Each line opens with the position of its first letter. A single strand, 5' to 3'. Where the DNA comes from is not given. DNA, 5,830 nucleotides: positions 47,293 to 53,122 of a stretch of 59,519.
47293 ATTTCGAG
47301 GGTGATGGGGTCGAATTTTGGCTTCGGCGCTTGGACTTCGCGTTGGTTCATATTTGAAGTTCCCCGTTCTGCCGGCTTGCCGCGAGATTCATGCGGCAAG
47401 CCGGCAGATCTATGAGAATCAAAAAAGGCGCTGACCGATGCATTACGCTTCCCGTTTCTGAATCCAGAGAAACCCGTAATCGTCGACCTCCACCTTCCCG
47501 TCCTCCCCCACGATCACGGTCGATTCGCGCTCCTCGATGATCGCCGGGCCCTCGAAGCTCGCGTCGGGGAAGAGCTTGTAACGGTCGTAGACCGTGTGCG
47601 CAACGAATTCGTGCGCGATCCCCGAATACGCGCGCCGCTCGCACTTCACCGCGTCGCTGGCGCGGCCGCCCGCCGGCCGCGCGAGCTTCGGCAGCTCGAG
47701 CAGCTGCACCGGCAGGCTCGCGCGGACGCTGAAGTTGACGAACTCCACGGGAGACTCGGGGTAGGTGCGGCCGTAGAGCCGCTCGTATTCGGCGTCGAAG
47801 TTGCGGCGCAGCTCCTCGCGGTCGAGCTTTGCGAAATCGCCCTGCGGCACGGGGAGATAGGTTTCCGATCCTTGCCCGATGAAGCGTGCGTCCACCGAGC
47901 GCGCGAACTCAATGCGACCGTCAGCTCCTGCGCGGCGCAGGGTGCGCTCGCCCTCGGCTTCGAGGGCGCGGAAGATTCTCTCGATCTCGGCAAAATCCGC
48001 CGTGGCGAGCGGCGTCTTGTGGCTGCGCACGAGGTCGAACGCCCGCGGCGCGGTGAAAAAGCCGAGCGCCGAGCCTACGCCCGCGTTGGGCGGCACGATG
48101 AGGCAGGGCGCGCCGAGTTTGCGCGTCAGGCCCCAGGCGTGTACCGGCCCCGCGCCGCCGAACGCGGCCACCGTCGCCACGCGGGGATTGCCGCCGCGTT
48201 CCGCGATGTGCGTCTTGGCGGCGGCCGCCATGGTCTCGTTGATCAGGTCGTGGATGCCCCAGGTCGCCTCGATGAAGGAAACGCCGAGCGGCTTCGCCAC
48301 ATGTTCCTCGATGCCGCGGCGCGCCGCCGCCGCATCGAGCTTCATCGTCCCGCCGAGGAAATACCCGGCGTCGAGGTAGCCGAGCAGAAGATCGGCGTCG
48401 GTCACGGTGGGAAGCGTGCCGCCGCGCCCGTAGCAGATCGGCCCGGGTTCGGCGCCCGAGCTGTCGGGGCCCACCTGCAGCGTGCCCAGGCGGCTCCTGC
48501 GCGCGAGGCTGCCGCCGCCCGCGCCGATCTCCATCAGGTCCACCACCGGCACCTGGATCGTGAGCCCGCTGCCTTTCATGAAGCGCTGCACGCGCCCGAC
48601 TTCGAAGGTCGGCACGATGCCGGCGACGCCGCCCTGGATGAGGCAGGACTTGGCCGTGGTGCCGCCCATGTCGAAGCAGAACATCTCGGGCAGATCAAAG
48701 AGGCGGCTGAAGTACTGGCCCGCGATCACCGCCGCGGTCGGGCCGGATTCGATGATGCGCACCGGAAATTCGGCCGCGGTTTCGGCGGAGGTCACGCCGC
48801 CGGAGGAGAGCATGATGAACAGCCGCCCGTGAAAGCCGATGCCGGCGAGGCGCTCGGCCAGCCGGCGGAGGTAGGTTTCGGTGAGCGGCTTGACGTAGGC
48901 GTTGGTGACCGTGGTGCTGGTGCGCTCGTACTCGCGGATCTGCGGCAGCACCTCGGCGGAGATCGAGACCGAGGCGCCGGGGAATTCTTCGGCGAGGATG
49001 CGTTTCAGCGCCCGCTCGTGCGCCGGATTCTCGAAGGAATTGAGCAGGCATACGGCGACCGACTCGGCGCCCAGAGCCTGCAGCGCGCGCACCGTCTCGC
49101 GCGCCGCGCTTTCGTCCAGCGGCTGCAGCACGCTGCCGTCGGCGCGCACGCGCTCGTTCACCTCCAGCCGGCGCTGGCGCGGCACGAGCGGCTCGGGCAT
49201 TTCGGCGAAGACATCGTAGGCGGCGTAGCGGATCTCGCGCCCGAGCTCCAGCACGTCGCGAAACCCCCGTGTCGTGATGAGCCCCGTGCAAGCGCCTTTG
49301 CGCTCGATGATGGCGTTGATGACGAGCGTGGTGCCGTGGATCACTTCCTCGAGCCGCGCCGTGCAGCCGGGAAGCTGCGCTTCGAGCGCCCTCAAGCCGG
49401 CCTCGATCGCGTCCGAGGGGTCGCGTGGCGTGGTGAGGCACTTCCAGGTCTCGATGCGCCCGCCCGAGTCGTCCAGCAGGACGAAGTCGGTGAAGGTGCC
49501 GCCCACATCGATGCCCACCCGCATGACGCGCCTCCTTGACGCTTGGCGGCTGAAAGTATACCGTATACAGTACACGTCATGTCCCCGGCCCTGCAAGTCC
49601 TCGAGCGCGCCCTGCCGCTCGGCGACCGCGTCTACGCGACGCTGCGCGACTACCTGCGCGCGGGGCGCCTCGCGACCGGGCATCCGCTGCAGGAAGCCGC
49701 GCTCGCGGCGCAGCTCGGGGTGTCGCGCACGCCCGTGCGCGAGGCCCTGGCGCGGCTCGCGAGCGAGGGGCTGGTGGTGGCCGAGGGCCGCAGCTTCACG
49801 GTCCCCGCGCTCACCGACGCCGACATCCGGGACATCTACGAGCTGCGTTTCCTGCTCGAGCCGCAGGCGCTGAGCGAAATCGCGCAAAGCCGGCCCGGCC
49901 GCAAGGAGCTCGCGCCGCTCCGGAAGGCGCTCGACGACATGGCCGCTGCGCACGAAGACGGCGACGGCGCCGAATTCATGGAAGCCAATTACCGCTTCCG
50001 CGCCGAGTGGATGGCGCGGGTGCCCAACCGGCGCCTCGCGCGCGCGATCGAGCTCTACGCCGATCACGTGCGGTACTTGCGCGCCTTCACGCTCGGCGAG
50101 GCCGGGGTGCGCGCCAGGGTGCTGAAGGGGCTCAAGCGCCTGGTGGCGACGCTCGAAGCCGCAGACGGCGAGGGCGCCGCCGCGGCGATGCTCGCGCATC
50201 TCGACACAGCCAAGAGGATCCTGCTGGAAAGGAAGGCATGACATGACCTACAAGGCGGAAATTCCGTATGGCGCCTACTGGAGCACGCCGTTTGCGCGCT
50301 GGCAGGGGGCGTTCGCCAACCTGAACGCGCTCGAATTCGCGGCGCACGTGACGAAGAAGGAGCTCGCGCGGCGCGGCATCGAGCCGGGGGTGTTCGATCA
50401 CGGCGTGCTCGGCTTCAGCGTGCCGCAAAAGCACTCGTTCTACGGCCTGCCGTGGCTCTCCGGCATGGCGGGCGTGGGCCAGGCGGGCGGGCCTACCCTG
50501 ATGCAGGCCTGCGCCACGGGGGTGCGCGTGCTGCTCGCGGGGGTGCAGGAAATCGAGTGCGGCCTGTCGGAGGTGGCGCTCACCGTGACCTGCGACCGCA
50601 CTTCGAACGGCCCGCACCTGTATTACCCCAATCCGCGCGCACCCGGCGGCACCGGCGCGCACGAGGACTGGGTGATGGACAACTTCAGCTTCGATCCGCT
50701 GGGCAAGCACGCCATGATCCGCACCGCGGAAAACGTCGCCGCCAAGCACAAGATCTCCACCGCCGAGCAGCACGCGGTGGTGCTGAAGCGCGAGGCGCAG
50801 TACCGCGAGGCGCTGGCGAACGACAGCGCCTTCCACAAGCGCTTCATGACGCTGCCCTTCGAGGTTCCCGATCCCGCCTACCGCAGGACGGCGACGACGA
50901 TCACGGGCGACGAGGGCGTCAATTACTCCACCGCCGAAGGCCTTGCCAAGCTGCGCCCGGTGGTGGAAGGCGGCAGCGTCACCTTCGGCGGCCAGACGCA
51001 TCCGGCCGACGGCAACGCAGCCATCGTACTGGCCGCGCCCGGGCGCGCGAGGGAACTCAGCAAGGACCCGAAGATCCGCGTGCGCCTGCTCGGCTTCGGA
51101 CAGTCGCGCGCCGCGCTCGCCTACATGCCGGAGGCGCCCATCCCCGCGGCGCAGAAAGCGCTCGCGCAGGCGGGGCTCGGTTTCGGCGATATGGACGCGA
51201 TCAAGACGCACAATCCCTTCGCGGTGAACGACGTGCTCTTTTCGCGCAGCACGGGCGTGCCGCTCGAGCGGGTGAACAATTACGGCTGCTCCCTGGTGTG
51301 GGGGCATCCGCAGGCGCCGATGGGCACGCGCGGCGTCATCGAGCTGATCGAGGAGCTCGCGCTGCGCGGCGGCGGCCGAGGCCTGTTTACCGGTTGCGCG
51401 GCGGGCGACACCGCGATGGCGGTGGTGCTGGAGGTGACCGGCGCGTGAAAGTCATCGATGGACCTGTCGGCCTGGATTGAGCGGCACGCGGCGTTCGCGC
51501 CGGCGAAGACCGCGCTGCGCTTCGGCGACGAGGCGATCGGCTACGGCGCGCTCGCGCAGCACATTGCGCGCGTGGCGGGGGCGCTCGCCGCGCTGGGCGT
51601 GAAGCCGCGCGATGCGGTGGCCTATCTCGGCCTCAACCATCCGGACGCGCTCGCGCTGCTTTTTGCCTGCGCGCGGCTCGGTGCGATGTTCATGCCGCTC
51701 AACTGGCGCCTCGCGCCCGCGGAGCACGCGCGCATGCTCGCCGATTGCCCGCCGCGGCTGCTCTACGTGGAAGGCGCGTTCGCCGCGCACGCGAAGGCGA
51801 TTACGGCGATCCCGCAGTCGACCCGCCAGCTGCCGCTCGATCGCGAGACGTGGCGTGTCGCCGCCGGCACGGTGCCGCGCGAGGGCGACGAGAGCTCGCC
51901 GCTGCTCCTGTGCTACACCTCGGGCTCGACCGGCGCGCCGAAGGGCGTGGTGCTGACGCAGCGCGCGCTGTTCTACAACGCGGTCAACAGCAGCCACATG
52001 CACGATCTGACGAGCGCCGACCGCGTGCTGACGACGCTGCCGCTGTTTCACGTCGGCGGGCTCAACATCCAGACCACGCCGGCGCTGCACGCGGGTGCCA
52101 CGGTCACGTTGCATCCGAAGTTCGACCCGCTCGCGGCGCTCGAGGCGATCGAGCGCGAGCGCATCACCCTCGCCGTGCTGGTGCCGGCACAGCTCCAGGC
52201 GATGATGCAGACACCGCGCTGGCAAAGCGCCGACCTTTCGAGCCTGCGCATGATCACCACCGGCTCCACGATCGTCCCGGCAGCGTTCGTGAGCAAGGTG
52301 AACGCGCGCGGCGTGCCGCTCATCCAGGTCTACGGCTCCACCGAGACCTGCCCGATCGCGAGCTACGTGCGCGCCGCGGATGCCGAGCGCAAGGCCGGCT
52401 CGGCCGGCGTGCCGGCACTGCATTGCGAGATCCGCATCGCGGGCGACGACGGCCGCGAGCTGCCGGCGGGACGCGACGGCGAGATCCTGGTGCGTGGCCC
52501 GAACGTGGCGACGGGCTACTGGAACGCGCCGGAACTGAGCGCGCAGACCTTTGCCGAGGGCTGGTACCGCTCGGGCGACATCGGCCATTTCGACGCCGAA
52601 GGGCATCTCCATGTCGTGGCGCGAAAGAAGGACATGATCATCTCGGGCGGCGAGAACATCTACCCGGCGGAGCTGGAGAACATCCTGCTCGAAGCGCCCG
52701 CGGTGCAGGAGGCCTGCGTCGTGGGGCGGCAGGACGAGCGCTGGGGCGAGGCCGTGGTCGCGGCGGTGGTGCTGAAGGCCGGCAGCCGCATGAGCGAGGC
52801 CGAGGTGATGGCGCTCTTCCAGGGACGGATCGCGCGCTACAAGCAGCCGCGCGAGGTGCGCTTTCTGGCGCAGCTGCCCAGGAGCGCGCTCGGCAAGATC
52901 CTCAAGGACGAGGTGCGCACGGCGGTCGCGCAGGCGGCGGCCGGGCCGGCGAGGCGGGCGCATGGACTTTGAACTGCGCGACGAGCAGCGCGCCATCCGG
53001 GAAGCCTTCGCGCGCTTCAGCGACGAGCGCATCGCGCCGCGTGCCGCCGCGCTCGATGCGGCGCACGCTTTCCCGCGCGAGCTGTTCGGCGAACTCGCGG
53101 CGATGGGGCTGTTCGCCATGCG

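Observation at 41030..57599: Dense REP/REPIN family (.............) confined to the non-glycan part of the window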

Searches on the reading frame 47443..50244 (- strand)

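Call 14: search_protein_families(library=pfam, proteins=[window:47443-50244:-])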
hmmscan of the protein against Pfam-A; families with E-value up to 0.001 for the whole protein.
window:47443-50244:- (933 aa): 3 families
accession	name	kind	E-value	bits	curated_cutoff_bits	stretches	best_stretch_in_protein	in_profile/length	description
PF01968.24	Hydantoinase_A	-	1.5e-77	261.1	22.9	1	441-732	1-285/291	Hydantoinase/oxoprolinase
PF05378.19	Hydant_A_N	-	1.6e-53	181.4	25.2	1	242-420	1-175/176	Hydantoinase/oxoprolinase N-terminal region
PF19278.4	Hydant_A_C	-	2.8e-11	43.6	21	1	751-927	11-189/193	Hydantoinase/oxoprolinase C-terminal domain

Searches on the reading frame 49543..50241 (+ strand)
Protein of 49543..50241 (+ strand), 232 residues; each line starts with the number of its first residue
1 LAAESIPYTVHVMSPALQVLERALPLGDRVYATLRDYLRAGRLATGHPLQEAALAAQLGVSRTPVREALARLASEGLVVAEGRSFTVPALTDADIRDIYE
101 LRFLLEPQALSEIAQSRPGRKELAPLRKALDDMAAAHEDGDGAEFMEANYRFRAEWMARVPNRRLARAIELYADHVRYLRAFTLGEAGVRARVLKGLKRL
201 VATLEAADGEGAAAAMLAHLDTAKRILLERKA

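Call 71: search_protein_families(library=pfam, proteins=[window:49543-50241:+])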
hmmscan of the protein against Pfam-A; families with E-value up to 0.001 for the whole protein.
window:49543-50241:+ (232 aa): 5 families
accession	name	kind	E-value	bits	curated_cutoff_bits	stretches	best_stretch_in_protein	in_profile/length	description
PF07729.17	FCD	-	5.6e-20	72.4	24.3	1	97-221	1-124/125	FCD domain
PF00392.27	GntR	-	7e-19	67.7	27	1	28-84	3-60/64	Bacterial regulatory proteins, gntR family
PF13412.12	HTH_24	-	0.00024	21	21.9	0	53-78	22-47/48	Winged helix-turn-helix DNA-binding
PF13545.12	HTH_Crp_2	-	0.00038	20.8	27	0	45-88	19-62/70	Crp-like helix-turn-helix domain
PF13404.12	HTH_AsnC-type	-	0.00078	19.6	27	0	52-72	21-41/42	AsnC-type helix-turn-helix domain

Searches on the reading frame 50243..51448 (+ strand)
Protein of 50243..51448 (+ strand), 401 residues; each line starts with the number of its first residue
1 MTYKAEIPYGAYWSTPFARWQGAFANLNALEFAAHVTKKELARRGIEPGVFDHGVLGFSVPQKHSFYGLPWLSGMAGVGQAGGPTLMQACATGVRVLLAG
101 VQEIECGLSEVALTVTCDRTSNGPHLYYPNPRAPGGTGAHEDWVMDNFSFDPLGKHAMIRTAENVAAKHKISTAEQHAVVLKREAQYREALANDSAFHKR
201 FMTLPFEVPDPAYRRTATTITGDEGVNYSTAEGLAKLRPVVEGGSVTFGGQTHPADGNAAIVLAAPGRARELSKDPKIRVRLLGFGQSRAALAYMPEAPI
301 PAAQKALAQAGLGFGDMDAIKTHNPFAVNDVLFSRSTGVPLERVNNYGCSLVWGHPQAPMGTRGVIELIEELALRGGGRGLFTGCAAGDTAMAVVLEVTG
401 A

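Call 14: search_protein_families(library=pfam, proteins=[window:50243-51448:+])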
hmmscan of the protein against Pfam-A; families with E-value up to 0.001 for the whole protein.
window:50243-51448:+ (401 aa): 2 families
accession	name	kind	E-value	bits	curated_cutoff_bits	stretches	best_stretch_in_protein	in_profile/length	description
PF00108.29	Thiolase_N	-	1.1e-22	81.1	26.4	1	15-264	9-257/260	Thiolase, N-terminal domain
PF02803.24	Thiolase_C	-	6.9e-18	64.9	27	1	281-397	6-122/123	Thiolase, C-terminal domain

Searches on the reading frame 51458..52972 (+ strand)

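Call 15: search_protein_families(library=pfam, proteins=[window:51458-52972:+])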
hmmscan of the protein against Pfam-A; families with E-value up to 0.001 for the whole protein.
window:51458-52972:+ (504 aa): 3 families
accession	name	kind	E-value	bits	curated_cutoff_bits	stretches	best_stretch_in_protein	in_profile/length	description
PF00501.34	AMP-binding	-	3.3e-84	283.4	29.9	1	8-355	2-384/384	AMP-binding enzyme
PF13193.12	AMP-binding_C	-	7.8e-21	75.2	24.5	1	405-480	1-76/76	AMP-binding enzyme C-terminal domain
PF23562.2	AMP-binding_C_3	-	0.00095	20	20.8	0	393-452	4-61/124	AMP-binding enzyme C-terminal domain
